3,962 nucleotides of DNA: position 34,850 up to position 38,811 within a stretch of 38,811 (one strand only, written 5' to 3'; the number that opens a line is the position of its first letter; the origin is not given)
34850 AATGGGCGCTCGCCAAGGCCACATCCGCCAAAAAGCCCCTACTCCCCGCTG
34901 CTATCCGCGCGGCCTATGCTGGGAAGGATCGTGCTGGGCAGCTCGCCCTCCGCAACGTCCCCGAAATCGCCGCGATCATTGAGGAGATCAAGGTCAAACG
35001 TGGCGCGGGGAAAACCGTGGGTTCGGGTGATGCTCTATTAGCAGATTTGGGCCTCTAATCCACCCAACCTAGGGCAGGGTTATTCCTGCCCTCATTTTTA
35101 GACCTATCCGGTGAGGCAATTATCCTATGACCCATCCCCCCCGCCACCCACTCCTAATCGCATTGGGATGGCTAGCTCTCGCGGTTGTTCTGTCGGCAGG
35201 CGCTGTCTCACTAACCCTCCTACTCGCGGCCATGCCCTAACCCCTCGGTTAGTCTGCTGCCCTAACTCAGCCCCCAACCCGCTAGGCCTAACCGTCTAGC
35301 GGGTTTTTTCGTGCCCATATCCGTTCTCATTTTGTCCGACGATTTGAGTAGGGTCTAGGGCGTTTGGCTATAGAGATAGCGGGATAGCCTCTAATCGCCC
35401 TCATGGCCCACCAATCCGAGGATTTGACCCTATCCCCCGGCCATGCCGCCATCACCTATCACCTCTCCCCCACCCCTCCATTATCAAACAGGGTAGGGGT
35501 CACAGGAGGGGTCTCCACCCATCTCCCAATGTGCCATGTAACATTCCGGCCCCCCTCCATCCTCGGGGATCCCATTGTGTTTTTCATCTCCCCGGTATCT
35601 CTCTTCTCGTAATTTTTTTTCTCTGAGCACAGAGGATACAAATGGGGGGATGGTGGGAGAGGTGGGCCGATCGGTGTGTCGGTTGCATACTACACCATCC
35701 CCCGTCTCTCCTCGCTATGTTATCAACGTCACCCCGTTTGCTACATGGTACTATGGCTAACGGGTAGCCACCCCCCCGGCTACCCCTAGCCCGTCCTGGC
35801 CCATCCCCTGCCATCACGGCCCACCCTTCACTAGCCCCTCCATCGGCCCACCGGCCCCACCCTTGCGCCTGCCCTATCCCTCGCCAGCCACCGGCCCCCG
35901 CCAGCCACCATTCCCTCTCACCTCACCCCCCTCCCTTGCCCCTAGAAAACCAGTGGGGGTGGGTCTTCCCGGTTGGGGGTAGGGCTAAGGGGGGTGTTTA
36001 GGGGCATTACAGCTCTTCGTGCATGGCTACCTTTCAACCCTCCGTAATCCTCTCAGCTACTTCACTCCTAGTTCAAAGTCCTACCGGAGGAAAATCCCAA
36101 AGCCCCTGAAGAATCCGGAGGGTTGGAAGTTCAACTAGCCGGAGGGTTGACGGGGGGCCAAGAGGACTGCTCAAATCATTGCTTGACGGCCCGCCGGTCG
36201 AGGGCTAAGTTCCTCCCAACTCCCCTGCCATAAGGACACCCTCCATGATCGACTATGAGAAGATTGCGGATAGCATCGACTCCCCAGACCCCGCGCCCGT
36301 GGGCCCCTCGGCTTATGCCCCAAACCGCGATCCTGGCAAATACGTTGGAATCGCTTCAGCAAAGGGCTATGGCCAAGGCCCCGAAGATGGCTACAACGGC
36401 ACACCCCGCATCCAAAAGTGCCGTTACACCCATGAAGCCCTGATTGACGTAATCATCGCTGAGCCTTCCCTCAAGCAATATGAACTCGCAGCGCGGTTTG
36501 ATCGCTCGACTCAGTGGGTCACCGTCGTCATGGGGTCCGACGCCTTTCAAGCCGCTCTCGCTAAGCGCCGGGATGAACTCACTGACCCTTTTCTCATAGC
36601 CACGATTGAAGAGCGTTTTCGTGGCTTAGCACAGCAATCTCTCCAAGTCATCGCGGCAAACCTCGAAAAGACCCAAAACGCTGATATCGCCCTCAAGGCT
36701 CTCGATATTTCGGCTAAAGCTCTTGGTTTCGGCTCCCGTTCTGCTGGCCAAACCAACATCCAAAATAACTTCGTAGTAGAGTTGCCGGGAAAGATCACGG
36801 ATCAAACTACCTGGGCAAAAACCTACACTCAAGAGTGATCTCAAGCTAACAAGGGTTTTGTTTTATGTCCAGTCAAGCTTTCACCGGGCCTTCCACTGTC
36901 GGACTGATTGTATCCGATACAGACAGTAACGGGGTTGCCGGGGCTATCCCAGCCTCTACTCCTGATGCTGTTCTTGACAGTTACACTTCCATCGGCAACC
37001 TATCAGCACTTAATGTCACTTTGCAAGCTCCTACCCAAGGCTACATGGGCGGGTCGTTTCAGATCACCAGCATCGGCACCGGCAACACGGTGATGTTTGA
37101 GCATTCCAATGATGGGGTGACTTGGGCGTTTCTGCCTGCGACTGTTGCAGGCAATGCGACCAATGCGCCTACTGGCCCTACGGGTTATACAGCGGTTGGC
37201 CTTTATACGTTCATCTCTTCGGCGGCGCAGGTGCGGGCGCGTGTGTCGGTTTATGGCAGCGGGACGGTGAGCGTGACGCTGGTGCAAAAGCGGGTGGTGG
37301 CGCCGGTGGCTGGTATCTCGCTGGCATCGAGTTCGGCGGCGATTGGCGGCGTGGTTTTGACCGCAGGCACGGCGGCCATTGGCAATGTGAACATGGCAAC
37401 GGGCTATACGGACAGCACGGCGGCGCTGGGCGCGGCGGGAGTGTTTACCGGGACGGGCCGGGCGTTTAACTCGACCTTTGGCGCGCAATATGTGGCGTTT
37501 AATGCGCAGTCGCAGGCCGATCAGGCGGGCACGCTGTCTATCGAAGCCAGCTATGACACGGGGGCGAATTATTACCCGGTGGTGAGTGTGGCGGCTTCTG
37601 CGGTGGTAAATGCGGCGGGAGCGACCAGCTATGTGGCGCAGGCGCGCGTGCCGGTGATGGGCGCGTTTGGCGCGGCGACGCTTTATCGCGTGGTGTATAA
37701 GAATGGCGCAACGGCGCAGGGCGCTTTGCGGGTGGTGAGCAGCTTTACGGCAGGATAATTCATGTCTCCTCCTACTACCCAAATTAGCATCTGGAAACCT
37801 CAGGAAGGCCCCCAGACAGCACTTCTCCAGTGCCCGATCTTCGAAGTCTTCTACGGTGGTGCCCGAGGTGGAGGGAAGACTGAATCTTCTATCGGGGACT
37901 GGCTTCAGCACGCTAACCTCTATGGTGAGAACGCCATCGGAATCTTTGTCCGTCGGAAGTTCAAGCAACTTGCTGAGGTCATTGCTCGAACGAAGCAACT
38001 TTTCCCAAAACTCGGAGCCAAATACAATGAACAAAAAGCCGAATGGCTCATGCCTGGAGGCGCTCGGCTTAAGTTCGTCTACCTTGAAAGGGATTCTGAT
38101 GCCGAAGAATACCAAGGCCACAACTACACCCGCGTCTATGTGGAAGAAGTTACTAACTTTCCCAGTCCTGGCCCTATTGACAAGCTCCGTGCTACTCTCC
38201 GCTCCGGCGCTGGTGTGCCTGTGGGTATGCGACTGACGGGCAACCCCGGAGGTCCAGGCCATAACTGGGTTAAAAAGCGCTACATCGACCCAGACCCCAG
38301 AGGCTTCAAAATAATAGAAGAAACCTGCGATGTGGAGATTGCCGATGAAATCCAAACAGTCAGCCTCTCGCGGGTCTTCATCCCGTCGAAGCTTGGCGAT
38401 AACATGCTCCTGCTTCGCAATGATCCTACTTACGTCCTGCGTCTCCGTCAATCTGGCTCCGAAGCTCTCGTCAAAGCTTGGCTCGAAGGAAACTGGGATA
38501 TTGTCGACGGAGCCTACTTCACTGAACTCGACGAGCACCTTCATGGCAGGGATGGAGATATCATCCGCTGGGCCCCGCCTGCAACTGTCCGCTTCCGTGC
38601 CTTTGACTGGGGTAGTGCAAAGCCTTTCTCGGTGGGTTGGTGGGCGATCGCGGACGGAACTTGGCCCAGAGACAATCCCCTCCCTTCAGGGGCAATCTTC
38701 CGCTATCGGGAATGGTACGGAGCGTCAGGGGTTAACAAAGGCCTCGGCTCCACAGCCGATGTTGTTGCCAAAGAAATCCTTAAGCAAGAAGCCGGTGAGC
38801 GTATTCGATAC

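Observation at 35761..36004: Abrupt C-rich to G-rich strand switch with a G-quadruplex-type motif and iteron-like repeats just upstream of the packaging genes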

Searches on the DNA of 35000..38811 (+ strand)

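Call 5: search_dna_similar(query=window:35000-38811:+, collection=phages, mode=distant)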
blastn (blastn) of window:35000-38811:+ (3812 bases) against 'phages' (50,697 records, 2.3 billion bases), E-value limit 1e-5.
Records with a match: 2; places in all: 2; records where one place covers at least 80% of the query: 0.
Best place of each record, by identity: 80-90% 1; 60-80% 1.
By first word of the organism name: Bacteriophage 1; Aeromonas 1.
By host as written in the record: - 1; Aeromonas hydrophila 1.
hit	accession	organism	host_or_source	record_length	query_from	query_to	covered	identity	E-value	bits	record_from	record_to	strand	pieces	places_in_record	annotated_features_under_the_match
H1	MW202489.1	Bacteriophage sp.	Manatee Spring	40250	2791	3521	19%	72.3%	5e-107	396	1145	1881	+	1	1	large subunit terminase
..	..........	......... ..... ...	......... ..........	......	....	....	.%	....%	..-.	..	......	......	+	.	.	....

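Call 38: search_dna_similar(query=window:35945-36035:+, collection=phages, mode=distant, max_evalue=10, max_rows=30)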
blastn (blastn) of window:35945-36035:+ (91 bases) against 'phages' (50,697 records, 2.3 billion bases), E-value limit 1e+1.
No match.
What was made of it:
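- Tried and rejected: No match (call 38).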

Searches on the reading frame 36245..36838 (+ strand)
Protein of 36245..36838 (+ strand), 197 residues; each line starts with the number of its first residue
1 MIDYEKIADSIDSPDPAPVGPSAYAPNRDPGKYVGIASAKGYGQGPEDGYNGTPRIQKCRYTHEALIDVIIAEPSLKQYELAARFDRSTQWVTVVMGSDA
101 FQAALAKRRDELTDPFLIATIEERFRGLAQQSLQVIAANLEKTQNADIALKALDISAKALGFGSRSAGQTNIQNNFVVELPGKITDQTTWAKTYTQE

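Call 11: search_protein_families(library=phrogs, proteins=[window:36245-36838:+], max_evalue=0.01)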
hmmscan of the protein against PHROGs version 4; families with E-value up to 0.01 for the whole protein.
window:36245-36838:+ (197 aa): 0 families

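Call 14: find_related_loci(query=window:36245-36838:+, collection=viral_contigs, flank=10000)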
Query window:36245-36838:+ (197 aa) in viral_contigs; peptide patterns used: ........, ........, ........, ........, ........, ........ (x = any residue, [..] = any of these).
48 stretches matched a pattern; 9 encode a relative of the query (tblastn E <= 1e-3); 9 distinct loci.
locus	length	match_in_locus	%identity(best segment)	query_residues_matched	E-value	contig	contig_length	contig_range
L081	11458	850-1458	59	1-195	2e-77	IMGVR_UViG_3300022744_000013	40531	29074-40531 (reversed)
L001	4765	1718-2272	63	15-195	5e-74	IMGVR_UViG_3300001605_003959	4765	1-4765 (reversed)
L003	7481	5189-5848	53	1-195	1e-72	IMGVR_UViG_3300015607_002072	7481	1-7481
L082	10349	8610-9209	56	1-196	6e-70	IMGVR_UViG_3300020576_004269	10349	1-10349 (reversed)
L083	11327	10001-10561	59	2-183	4e-67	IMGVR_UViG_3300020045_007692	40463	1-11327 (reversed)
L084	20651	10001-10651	54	1-195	2e-69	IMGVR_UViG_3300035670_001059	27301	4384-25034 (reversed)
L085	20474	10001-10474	59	29-194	6e-60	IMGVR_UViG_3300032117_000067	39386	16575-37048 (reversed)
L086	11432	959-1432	59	29-194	6e-60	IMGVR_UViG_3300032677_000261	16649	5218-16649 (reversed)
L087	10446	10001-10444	60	1-140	4e-48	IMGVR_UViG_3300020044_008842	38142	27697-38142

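Call 28: search_protein_families(library=pfam, proteins=[window:36245-36838:+], max_evalue=0.1)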
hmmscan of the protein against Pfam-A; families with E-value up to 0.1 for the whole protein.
window:36245-36838:+ (197 aa): 0 families

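Call 33: search_dna_similar(query=window:36245-36838:+, collection=phages, mode=protein, max_rows=25, max_evalue=0.001)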
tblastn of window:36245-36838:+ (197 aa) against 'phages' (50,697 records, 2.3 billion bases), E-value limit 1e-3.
Records with a match: 1; places in all: 1; records where one place covers at least 80% of the query: 0.
Best place of each record, by identity: <60% 1.
By first word of the organism name: Bacteriophage 1.
By host as written in the record: - 1.
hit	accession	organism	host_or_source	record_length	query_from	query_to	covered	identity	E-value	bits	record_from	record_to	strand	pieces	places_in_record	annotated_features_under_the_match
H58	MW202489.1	Bacteriophage sp.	Manatee Spring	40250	56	194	71%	42.4%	4e-31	124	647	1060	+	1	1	cyclic nucleotide-binding domain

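Call 39: find_encoding_contigs(protein=window:36245-36838:+, flank=3000, max_places=10)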
Protein window:36245-36838:+ (197 aa): 8 contigs read that carry it; 5 places shown.
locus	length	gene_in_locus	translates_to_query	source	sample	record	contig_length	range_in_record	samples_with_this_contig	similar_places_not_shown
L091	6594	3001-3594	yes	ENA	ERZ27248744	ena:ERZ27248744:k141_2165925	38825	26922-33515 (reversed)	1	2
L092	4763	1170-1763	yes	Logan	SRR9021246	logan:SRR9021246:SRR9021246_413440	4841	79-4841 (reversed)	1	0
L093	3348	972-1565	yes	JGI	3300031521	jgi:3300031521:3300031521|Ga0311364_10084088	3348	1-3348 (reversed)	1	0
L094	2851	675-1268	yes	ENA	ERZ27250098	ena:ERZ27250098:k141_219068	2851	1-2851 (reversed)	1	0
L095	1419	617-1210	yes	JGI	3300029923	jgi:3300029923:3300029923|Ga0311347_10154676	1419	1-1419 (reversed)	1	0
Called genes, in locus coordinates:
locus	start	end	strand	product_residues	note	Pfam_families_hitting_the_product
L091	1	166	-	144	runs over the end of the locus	-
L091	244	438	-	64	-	-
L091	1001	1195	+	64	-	-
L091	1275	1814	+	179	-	-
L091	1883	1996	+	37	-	-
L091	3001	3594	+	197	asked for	-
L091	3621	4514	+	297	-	-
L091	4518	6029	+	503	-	PF03237:Terminase_6N (weak)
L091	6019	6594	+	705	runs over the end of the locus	-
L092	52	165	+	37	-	-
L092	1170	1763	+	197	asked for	-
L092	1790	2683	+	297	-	-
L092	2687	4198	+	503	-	PF03237:Terminase_6N (weak)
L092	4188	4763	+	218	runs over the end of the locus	?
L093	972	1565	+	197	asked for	-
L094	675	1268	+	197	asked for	-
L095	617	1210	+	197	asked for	-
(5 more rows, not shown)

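Call 53: find_homologous_proteins(query=window:36245-36838:+, max_evalue=0.00001)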
Query window:36245-36838:+ (197 aa): 210 proteins with E <= 0.00001 among 435 candidates; the best 120 are listed.
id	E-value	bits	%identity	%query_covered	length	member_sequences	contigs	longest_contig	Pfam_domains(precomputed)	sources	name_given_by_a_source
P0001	3.2e-124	430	99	100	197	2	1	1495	-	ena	-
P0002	2.1e-71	257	71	83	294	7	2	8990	-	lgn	-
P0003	6.6e-69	249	59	99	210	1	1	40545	-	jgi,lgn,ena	-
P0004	7.3e-69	249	58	99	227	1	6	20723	-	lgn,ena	-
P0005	1.8e-67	245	54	99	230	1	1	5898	-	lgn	-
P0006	1.9e-67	245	51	99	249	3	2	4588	-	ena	-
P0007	3.0e-67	244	64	99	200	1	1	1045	-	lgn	-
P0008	3.8e-67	244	52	99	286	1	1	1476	-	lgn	-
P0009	1.2e-66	242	57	98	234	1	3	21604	-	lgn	-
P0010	2.4e-66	241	58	98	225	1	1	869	-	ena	-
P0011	4.8e-66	240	55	99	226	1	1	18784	-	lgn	-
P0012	5.8e-66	240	60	98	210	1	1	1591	-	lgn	-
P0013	1.9e-65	238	65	83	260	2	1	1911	-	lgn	-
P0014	2.6e-65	238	61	96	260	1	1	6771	-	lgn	-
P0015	4.2e-65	237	60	98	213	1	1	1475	-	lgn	-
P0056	4.4e-60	221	55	98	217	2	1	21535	-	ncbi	-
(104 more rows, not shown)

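Call 56: find_encoding_contigs(protein=P0056, flank=4000, max_places=3)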
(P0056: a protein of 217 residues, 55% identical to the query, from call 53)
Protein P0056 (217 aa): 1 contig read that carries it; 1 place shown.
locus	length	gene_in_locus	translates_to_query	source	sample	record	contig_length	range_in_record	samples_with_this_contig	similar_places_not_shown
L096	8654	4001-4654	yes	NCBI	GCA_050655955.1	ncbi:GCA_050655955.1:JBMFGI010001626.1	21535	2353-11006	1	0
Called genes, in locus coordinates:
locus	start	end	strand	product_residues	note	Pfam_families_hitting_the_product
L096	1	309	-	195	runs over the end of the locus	-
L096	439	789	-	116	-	-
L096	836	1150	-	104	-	-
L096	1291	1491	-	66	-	-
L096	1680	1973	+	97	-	-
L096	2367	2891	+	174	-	-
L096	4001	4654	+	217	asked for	-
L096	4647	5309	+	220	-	PF19264:DUF5907 (weak)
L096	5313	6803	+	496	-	-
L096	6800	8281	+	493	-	PF03237:Terminase_6N (weak)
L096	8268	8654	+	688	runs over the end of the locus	-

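Call 57: find_related_loci(query=A2, collection=genome_contigs, flank=5000)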
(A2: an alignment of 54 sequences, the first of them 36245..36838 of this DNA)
Query A2 (197 aa) in genome_contigs; peptide patterns used: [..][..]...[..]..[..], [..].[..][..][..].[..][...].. (x = any residue, [..] = any of these).
59 stretches matched a pattern; 1 encode a relative of the query (tblastn E <= 1e-3); 1 distinct loci.
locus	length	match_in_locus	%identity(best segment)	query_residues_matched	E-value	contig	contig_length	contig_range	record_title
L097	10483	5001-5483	56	24-194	5e-60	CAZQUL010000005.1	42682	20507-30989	MAG TPA_asm: uncultured Gammaproteobacteria bacterium isolate SRP257259_co1_238 genome assembly, contig: NODE_852_length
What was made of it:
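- Tried and rejected: The single GTDB hit is a MAG labelled Gammaproteobacteria (call 57).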

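Call 61: predict_structure(alignment_id=A2)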
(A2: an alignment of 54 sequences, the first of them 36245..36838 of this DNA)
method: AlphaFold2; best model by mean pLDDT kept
length: 197 residues; sequences in the alignment: 54
mean_pLDDT: 69.2   pTM: 0.36
mean pLDDT of the five models: 69.2, 66.0, 65.9, 65.6, 64.6
residues with pLDDT >= 90: 10; 70-90: 90; 50-70: 74; < 50: 23
segments of 3 or more residues with pLDDT < 50: 20-27, 166-171, 173-175
pLDDT, mean of each block of 10 residues (from residue 1): 66 53 47 64 57 53 83 89 90 88 82 71 76 77 77 71 51 53 68 66
secondary structure, 60 per line:
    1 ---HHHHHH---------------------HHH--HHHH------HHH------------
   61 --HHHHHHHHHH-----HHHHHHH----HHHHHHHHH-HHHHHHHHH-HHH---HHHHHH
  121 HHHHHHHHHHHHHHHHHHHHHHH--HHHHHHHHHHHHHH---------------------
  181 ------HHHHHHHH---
elements in order: H4-9 H36-39 H63-72 H78-84 H89-97 H99-107 H115-143 H146-159 H187-194

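Call 65: fold_search(model_id=the predicted structure, library=pdb)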
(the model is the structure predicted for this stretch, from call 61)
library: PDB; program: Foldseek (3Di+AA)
matches with E <= 10: 380; with E <= 0.001: 0
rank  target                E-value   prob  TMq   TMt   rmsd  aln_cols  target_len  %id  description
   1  5hoo_A                4.6e-01  0.75  0.18  0.11  12.1        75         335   16  Crystal structure of the Mos1 Strand Transfer Complex (released 2016-06-01)
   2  4rgr_B                5.2e-01  0.35  0.19  0.27  12.6       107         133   21  Crystal Structure of Putative MarR Family Transcriptional Regulator HcaR from Acinetobacter sp. ADP (released 2015-03-04)
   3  3vuq_B                5.5e-01  0.30  0.19  0.20  14.1       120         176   18  Crystal structure of TTHA0167, a transcriptional regulator, TetR/AcrR family from Thermus thermophilus HB8 (released 2013-02-27)
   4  4rgx_B                6.1e-01  0.30  0.19  0.26  12.8       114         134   19  Crystal Structure of Putative MarR Family Transcriptional Regulator HcaR from Acinetobacter sp. ADP complexed with 3,4 (released 2015-03-04)
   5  4rgs_B                7.8e-01  0.25  0.19  0.27  13.1       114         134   19  Crystal Structure of Putative MarR Family Transcriptional Regulator HcaR from Acinetobacter sp. ADP complexed with Van (released 2015-03-04)
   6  4u7b_A                8.2e-01  0.93  0.18  0.11   7.1        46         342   24  Crystal structure of a pre-cleavage Mos1 transpososome (released 2015-02-11)
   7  3hos_B                8.2e-01  0.72  0.18  0.11  10.1        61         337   21  Crystal structure of the mariner Mos1 paired end complex with Mg (released 2009-09-22)
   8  2qww_F                8.2e-01  0.41  0.19  0.26  12.2       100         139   14  Crystal structure of multiple antibiotic-resistance repressor (MarR) (YP_013417.1) from Listeria monocytogenes 4b F236 (released 2007-08-21)
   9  5hoo_B                9.2e-01  0.54  0.18  0.11  12.0        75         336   16  Crystal structure of the Mos1 Strand Transfer Complex (released 2016-06-01)
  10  1hlv_A                9.2e-01  0.21  0.20  0.28  14.2       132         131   20  CRYSTAL STRUCTURE OF CENP-B(1-129) COMPLEXED WITH THE CENP-B BOX DNA (released 2002-01-11)
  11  4rgr_A                9.8e-01  0.21  0.19  0.25  12.4       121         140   18  Crystal Structure of Putative MarR Family Transcriptional Regulator HcaR from Acinetobacter sp. ADP (released 2015-03-04)
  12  3oop                  1.1e+00  0.20  0.18  0.25  14.8       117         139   17  The structure of a protein with unknown function from Listeria innocua Clip11262 (released 2010-09-22)
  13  8gh6_A                1.2e+00  0.16  0.20  0.06  26.9       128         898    9  Bombyx mori R2 retrotransposon initiating target-primed reverse transcription (released 2023-04-05)
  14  3k0l_A                1.3e+00  0.20  0.19  0.26  15.0       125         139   16  Crystal Structure of Putative MarR Family Transcriptional Regulator from Acinetobacter sp. ADP (released 2009-10-13)
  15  2qww_D                1.5e+00  0.28  0.19  0.25  12.1        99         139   14  Crystal structure of multiple antibiotic-resistance repressor (MarR) (YP_013417.1) from Listeria monocytogenes 4b F236 (released 2007-08-21)
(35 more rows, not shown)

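Call 96: search_solved_structures(query=A2, max_evalue=10)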
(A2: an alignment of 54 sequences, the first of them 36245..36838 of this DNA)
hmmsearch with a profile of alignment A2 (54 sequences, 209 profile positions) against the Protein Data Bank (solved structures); distinct sequences matched with E-value up to 10: 2.
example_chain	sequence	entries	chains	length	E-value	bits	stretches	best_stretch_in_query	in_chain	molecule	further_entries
3f6w_A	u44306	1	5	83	1.1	11.9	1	70-101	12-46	XRE-family like protein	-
8e0l_A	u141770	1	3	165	1.1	11.9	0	141-167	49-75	BGL06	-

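Call 97: search_protein_families(library=ncbifam, proteins=[window:36245-36838:+], max_evalue=1)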
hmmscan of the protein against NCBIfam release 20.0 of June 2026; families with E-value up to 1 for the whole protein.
window:36245-36838:+ (197 aa): 0 families
